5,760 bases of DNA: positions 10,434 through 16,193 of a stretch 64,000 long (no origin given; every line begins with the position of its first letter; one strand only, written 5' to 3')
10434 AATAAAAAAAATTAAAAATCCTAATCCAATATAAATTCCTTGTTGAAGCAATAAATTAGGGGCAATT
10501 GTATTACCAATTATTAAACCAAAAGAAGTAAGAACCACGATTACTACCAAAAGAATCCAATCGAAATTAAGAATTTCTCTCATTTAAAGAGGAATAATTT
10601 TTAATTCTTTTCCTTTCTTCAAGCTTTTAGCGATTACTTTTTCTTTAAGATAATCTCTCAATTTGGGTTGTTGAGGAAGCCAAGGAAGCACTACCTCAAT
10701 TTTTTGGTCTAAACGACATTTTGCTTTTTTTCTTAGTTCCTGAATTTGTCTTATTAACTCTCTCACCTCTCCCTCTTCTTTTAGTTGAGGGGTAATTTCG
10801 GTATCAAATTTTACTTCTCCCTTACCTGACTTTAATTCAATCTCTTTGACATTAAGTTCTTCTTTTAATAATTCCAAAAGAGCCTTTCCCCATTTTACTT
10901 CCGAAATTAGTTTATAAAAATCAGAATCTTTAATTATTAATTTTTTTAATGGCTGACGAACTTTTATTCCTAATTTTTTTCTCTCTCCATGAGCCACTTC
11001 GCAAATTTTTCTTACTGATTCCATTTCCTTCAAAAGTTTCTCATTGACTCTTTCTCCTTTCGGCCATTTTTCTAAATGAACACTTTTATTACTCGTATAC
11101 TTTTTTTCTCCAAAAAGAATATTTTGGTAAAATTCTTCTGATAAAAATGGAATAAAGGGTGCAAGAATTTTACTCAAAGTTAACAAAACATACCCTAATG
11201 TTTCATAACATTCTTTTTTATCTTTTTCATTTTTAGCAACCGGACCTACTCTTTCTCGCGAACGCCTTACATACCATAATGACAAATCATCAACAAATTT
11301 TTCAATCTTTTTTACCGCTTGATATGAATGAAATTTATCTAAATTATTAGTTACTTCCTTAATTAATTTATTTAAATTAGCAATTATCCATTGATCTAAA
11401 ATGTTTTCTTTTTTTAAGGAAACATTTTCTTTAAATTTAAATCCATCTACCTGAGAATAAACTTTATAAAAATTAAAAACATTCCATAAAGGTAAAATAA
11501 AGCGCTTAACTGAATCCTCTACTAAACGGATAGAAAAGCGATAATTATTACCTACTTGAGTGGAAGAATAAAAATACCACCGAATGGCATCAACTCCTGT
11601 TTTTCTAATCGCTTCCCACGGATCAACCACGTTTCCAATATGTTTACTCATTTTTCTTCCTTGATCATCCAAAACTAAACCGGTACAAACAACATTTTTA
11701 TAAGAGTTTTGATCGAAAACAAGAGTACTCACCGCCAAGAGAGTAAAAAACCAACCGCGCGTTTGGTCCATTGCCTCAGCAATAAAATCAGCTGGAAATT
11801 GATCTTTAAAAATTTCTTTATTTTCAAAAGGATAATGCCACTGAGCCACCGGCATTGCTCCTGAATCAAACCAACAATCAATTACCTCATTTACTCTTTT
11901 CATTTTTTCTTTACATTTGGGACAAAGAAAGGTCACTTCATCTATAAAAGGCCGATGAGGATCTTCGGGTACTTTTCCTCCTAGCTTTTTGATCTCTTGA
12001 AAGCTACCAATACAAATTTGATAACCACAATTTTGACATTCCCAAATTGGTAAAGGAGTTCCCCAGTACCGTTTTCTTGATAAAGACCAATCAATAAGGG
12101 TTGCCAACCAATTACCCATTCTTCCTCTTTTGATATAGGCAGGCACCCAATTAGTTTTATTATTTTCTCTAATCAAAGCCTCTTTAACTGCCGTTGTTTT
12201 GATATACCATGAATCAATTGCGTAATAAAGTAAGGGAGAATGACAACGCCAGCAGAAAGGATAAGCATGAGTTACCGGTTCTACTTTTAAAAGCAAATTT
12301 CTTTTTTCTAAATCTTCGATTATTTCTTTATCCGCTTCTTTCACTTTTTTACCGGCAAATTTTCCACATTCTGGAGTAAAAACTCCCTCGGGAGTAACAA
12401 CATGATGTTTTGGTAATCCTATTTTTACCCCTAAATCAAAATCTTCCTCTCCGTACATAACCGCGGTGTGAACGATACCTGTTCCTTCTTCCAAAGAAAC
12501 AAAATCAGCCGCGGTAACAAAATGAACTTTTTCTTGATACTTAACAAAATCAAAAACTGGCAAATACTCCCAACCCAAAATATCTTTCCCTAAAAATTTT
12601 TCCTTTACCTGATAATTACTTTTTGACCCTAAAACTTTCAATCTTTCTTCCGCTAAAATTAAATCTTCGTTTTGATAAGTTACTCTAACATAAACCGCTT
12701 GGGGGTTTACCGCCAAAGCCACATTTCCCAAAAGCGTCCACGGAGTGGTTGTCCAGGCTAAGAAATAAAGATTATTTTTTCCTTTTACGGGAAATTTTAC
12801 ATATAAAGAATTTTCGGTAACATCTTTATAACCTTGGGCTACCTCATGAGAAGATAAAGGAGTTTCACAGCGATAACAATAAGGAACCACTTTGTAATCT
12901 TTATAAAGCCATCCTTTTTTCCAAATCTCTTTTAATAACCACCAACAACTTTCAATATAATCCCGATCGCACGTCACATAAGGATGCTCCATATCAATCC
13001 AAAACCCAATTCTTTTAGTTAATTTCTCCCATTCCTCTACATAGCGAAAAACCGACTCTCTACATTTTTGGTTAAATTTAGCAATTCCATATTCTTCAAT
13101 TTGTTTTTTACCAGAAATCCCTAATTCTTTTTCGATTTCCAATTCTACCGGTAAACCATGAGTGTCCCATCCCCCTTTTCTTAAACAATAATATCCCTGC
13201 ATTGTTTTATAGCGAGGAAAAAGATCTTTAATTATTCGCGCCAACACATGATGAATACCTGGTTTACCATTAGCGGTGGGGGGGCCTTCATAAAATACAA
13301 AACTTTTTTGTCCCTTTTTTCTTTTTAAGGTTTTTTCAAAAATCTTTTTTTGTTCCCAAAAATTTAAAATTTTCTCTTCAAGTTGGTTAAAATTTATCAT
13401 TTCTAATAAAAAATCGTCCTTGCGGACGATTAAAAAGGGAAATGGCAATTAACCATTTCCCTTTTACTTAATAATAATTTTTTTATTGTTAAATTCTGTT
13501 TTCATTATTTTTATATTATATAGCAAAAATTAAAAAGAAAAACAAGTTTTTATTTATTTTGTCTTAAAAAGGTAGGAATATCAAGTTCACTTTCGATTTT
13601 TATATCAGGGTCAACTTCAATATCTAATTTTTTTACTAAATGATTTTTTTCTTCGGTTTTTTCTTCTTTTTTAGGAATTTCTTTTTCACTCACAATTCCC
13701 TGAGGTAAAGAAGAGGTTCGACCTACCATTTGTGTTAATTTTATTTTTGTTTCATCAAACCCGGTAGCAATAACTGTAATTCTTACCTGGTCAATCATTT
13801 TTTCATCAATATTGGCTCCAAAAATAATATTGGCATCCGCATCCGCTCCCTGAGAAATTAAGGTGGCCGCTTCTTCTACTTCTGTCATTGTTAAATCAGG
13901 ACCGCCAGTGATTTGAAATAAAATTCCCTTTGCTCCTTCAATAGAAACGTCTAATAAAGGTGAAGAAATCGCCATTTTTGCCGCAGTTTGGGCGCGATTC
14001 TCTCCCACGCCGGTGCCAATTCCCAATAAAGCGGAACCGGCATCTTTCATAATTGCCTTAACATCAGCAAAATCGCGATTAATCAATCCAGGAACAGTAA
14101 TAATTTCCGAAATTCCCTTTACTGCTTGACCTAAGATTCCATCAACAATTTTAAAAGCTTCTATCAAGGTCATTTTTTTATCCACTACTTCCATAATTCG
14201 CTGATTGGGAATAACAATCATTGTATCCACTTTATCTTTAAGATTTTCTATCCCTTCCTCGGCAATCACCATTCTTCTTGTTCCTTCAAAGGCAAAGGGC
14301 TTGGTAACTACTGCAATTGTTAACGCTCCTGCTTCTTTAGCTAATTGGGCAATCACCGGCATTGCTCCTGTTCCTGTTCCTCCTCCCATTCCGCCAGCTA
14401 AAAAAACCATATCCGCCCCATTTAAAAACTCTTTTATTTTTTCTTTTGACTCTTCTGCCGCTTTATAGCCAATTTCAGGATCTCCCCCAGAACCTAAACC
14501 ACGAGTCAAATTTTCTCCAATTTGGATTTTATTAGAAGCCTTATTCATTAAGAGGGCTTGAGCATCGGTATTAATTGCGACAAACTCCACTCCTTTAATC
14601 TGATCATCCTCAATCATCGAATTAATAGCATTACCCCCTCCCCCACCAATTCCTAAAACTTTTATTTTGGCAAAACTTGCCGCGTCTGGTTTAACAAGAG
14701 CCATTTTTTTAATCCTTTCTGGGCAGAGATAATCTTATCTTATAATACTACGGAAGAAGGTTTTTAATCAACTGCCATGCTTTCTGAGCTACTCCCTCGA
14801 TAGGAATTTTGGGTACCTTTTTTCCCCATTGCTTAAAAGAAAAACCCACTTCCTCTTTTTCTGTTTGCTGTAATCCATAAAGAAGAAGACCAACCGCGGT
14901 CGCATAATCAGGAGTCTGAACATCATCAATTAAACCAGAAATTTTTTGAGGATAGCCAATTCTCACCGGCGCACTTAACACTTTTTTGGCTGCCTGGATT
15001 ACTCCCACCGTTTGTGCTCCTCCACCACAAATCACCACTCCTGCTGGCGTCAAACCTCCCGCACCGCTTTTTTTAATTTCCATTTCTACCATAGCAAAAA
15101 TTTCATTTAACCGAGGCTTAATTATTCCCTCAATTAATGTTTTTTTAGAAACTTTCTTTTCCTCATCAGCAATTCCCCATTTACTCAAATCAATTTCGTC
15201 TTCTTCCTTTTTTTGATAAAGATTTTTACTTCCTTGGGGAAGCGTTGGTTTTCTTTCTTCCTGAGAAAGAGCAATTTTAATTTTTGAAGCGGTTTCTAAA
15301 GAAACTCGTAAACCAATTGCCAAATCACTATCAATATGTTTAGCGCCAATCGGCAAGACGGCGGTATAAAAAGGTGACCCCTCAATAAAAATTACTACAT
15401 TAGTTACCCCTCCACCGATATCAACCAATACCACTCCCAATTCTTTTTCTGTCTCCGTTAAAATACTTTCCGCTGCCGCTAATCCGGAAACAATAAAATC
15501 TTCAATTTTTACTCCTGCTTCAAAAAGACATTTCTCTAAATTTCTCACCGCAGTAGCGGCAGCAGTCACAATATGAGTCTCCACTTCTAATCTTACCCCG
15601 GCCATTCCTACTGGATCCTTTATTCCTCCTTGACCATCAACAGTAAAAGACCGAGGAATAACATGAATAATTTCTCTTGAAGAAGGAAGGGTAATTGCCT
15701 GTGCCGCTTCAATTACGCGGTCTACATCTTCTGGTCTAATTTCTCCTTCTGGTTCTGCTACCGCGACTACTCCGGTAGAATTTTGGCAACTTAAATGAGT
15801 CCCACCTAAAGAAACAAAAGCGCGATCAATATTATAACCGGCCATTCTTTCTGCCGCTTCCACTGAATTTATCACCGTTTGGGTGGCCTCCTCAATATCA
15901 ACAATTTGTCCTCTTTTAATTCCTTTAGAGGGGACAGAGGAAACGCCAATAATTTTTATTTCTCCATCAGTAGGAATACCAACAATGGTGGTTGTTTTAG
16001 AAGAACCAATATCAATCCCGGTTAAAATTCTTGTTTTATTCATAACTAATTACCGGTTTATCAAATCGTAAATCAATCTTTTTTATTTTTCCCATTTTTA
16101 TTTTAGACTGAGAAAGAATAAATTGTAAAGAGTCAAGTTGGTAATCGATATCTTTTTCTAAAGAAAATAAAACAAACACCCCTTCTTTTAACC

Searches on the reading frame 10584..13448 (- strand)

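Call 35: search_protein_families(library=pfam, proteins=[window:10584-13448:-], max_evalue=0.001)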
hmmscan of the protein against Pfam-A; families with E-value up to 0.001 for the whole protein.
window:10584-13448:- (954 aa): 4 families
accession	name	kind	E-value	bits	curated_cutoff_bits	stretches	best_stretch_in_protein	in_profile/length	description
PF00133.28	tRNA-synt_1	-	1.1e-125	420.1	22.7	1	26-635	1-410/414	tRNA synthetases class I (I, L, M and V)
PF08264.19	Anticodon_1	-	2.4e-32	112.3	25.1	1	685-837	1-147/148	Anticodon-binding domain of tRNA ligase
PF09334.17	tRNA-synt_1g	-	3.2e-14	52.9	20.1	2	59-121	10-71/391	tRNA synthetases class I (M)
PF19302.4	DUF5915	-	5.8e-10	39.5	27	1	875-921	98-144/195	Domain of unknown function (DUF5915)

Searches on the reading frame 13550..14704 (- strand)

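Call 35: search_protein_families(library=pfam, proteins=[window:13550-14704:-], max_evalue=0.001)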
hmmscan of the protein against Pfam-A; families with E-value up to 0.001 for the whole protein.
window:13550-14704:- (384 aa): 2 families
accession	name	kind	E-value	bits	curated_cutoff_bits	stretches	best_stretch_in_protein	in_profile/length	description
PF00091.31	Tubulin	-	1.5e-50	172.6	33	1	13-174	1-189/190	Tubulin/FtsZ family, GTPase domain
PF12327.13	FtsZ_C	-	1.6e-34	118.5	27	1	223-317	1-95/95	FtsZ family, C-terminal domain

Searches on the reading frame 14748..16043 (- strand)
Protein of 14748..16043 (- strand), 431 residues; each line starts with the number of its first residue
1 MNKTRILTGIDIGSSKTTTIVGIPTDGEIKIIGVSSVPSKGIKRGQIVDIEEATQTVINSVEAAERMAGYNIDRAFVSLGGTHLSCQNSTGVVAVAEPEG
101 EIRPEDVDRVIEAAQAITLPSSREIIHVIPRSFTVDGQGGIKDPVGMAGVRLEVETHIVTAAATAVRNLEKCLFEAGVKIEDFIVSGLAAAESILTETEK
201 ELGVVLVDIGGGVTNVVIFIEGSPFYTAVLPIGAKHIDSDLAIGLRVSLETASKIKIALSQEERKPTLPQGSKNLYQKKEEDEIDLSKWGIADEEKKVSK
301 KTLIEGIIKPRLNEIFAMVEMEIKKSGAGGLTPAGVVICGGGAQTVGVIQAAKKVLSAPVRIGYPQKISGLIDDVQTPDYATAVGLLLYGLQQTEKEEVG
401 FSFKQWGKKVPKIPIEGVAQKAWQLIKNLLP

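Call 10: search_protein_families(library=pfam, proteins=[window:14748-16043:-], max_evalue=0.001)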
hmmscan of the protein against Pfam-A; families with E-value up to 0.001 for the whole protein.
window:14748-16043:- (431 aa): 4 families
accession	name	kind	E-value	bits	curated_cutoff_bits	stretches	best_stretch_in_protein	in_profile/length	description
PF14450.12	FtsA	-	2.1e-32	112.6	31.8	2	205-385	1-127/127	Cell division protein FtsA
PF02491.25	SHS2_FTSA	-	9.2e-32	109.7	25.4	1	81-160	1-79/79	SHS2 domain inserted in FTSA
PF06277.17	EutA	-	6e-06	25.8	27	1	176-241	119-182/475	Ethanolamine utilisation protein EutA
PF06723.19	MreB_Mbl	-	0.00015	21.2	27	1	173-363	116-304/327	MreB/Mbl protein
